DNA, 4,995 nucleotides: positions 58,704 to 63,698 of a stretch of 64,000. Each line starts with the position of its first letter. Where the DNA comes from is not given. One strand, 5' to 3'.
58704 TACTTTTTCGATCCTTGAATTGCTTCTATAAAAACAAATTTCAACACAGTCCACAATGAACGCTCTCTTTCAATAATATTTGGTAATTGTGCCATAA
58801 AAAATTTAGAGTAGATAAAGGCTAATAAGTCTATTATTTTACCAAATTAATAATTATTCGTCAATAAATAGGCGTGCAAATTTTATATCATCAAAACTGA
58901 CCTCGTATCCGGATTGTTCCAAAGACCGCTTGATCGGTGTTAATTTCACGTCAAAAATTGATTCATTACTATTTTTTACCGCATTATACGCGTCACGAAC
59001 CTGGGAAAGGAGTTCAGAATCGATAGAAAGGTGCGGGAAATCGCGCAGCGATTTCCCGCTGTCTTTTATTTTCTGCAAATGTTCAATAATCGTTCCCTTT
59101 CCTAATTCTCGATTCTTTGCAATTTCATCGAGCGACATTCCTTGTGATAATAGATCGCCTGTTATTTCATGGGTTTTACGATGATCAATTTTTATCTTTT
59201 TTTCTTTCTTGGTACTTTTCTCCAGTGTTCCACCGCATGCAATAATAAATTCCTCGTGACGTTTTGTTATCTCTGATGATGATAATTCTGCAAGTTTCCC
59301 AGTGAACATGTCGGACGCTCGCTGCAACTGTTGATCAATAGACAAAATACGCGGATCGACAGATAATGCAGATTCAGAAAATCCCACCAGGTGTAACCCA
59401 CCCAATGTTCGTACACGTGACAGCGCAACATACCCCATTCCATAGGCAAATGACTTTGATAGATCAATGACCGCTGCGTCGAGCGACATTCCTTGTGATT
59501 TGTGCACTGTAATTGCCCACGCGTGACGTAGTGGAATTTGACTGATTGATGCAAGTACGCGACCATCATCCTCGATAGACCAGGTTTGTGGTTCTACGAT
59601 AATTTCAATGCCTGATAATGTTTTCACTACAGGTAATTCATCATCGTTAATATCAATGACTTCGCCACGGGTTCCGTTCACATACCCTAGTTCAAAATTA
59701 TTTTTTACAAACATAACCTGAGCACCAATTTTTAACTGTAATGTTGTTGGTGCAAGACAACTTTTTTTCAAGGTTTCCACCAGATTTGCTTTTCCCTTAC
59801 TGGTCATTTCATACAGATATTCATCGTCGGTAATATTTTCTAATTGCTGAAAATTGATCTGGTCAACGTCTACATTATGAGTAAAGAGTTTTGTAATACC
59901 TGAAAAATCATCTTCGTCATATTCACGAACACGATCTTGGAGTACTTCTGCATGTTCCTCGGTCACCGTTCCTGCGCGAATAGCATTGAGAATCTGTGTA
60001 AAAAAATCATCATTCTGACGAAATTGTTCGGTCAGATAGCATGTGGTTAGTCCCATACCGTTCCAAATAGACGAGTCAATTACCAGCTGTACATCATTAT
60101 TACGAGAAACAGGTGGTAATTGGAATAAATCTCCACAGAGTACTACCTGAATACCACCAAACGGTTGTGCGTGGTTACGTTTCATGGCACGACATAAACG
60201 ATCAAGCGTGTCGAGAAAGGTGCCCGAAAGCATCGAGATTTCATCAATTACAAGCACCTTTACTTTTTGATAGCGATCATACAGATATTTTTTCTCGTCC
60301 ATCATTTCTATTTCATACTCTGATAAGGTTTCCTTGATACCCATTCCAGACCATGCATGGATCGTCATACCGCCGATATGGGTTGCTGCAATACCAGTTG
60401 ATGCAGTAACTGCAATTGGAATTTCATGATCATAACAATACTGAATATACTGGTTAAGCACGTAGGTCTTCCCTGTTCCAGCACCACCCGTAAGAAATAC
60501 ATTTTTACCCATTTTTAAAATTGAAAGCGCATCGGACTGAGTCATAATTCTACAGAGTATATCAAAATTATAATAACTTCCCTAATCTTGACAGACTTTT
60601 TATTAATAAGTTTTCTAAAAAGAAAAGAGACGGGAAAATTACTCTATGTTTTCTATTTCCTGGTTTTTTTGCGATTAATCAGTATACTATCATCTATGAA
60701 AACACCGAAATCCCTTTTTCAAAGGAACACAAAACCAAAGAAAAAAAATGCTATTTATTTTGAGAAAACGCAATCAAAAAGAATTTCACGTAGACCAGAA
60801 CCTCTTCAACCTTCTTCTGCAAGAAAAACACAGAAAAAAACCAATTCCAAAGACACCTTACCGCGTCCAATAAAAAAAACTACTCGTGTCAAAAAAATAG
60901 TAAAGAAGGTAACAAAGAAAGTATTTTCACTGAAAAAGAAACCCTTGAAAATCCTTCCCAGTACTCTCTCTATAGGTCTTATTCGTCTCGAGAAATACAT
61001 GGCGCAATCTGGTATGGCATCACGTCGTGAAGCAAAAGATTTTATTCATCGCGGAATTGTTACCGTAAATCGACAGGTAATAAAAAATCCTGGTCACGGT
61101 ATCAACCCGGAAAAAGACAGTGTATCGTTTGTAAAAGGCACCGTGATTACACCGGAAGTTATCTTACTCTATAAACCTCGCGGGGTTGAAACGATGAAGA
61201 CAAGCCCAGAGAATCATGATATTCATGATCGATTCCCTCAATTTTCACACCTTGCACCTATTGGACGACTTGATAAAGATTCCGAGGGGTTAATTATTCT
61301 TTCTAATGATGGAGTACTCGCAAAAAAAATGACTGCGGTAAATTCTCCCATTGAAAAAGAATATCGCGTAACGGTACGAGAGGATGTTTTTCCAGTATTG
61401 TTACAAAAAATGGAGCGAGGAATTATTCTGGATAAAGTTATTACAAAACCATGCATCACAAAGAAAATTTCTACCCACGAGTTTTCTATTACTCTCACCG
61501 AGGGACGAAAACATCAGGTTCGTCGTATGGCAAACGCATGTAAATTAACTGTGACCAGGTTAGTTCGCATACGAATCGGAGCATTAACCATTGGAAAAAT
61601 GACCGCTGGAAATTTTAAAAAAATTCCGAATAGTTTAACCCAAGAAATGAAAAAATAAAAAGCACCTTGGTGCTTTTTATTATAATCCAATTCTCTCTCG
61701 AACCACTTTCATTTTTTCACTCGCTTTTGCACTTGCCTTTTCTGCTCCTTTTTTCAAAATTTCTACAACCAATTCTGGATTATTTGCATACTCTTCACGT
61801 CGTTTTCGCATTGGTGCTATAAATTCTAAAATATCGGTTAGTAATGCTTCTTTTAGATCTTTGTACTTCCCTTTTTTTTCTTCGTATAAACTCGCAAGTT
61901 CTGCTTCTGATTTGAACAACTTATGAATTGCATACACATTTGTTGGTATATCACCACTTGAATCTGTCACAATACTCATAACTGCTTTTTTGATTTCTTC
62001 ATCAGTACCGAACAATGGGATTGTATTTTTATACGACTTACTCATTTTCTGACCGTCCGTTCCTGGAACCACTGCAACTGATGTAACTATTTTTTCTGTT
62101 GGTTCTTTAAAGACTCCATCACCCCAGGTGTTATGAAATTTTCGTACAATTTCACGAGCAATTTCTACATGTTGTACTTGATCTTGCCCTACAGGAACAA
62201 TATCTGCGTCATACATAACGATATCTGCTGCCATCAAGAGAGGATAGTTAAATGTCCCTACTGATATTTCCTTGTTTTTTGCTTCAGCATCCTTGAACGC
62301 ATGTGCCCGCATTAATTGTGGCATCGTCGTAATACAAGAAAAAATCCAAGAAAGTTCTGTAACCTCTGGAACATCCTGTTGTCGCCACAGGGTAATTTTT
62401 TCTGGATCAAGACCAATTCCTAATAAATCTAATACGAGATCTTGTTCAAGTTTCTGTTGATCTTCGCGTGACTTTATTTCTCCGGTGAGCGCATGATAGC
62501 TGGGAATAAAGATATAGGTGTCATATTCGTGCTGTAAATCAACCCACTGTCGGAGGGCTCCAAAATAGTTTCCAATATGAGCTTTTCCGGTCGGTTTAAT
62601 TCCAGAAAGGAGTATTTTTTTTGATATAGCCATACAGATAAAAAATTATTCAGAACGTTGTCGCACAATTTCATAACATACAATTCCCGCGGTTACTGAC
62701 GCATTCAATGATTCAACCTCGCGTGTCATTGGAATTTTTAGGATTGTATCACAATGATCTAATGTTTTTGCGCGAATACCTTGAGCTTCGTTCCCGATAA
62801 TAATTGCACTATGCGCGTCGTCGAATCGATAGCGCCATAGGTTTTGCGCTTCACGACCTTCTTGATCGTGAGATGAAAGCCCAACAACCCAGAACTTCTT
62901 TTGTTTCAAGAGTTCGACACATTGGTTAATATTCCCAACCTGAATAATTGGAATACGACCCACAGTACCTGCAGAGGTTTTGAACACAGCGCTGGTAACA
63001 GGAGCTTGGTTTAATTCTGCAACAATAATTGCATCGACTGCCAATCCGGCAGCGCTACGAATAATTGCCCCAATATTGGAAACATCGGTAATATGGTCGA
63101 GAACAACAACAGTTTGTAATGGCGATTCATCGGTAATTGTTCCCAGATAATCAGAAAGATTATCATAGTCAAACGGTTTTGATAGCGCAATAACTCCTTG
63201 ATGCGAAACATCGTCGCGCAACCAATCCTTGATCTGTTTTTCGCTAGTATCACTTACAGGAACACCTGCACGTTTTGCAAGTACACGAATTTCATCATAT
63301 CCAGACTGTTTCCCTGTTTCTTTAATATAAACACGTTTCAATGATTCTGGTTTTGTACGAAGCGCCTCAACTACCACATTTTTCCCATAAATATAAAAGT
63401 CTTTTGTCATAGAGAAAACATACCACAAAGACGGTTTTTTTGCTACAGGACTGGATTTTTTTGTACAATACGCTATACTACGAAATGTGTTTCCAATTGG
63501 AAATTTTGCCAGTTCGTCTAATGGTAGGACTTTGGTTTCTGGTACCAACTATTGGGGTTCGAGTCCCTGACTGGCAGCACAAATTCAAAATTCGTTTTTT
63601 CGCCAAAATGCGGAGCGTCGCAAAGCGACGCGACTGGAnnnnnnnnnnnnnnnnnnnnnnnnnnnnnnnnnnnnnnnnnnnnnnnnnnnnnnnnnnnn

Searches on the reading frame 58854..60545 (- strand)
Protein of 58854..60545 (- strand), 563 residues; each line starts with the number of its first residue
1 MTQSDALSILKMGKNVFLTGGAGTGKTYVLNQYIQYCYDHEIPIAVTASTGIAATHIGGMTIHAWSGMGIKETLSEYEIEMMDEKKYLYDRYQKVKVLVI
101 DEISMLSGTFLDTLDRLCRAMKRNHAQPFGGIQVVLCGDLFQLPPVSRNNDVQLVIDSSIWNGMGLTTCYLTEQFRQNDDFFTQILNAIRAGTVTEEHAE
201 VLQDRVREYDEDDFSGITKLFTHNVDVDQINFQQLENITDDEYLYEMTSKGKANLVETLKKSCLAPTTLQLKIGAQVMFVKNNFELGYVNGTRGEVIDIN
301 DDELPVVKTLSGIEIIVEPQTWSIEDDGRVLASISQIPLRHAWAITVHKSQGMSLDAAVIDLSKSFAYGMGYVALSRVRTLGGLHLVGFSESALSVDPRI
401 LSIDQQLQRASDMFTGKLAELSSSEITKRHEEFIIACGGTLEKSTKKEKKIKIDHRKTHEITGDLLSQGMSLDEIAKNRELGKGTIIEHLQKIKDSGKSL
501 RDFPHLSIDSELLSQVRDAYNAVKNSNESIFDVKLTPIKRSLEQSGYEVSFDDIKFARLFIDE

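Call 10: search_protein_families(library=pfam, proteins=[window:58854-60545:-])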
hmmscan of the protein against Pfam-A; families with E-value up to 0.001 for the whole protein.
window:58854-60545:- (563 aa): 10 families
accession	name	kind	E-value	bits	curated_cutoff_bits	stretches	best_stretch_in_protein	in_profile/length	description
PF05970.20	PIF1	-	2.4e-38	132.4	25.9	1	10-198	19-221/223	PIF1-like helicase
PF13604.12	AAA_30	-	3.1e-16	60.1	27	1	3-205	6-185/191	AAA domain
PF13245.12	AAA_19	-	3.6e-15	56.7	25.1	1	5-147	3-133/134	AAA domain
PF14493.12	HTH_40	-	3.8e-15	56.4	27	1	458-557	1-88/89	Helix-turn-helix domain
PF21530.3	Pif1_2B_dom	-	6.7e-11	42.2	23.9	1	255-298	2-46/47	DNA helicase Pif1, 2B domain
PF13401.12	AAA_22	-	5e-07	30.5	27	1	15-139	7-123/130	AAA domain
PF00270.35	DEAD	-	3.4e-05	24.1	26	0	86-122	113-146/167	DEAD/DEAH box helicase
PF13479.12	AAA_24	-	7.5e-05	23.1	27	1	13-124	2-94/195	AAA domain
PF13538.12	UvrD_C_2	-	0.00011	22.4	27.4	1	341-379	1-46/52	UvrD-like helicase C-terminal domain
PF02689.20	Herpes_Helicase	-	0.0006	18.4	27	0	323-379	711-769/808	Helicase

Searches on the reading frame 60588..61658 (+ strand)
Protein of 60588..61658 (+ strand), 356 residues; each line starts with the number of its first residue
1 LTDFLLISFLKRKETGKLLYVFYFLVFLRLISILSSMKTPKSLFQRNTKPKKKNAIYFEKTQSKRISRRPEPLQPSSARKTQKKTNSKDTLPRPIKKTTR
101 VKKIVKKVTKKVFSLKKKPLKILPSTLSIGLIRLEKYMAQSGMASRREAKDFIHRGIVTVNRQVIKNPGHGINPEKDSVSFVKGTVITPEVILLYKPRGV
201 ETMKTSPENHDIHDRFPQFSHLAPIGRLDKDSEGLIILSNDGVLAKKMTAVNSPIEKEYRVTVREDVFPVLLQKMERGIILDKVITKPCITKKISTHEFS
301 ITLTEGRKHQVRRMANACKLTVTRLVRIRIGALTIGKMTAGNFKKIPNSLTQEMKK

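Call 10: search_protein_families(library=pfam, proteins=[window:60588-61658:+])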
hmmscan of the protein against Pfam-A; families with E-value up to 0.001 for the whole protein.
window:60588-61658:+ (356 aa): 2 families
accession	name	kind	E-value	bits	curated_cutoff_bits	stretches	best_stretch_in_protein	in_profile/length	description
PF00849.27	PseudoU_synth_2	-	1.5e-17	64.7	26.8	1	191-316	2-151/152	RNA pseudouridylate synthase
PF01479.30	S4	-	4.5e-09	36.3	22.8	1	133-174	2-44/48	S4 domain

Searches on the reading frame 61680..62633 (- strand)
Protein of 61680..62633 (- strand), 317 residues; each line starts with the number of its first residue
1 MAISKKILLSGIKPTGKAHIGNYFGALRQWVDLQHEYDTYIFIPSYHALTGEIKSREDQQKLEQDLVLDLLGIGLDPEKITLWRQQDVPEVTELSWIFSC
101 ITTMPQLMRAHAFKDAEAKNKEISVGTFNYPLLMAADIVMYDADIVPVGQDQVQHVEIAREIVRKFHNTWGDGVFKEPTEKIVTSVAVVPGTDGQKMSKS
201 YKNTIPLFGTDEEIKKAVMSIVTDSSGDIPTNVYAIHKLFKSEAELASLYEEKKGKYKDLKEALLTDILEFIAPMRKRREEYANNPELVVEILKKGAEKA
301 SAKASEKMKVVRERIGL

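Call 47: search_protein_families(library=pfam, max_evalue=0.00001, proteins=[window:61680-62633:-])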
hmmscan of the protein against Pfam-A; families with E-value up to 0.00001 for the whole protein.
window:61680-62633:- (317 aa): 1 family
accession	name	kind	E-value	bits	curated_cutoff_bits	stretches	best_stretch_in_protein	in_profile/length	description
PF00579.31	tRNA-synt_1b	-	1.1e-62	212.5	21.1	1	7-264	7-269/292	tRNA synthetases class I (W and Y)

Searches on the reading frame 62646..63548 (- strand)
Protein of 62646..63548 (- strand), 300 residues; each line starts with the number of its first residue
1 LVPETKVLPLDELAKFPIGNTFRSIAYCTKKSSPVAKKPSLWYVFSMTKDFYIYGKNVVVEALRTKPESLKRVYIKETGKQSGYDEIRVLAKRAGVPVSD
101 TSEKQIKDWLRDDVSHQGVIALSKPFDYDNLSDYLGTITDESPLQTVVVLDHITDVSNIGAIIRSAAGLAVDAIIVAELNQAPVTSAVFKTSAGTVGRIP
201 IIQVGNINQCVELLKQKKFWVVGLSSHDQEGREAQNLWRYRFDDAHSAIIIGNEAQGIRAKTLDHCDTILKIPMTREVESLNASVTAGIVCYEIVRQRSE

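Call 47: search_protein_families(library=pfam, max_evalue=0.00001, proteins=[window:62646-63548:-])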
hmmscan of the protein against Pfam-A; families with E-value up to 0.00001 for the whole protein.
window:62646-63548:- (300 aa): 2 families
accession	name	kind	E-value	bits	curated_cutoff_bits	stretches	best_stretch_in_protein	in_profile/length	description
PF00588.24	SpoU_methylase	-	5.8e-36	124.1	29.7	1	146-292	2-142/142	SpoU rRNA Methylase family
PF08032.17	SpoU_sub_bind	-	2.3e-13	50.7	22.8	1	52-128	1-75/76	RNA 2'-O ribose methyltransferase substrate binding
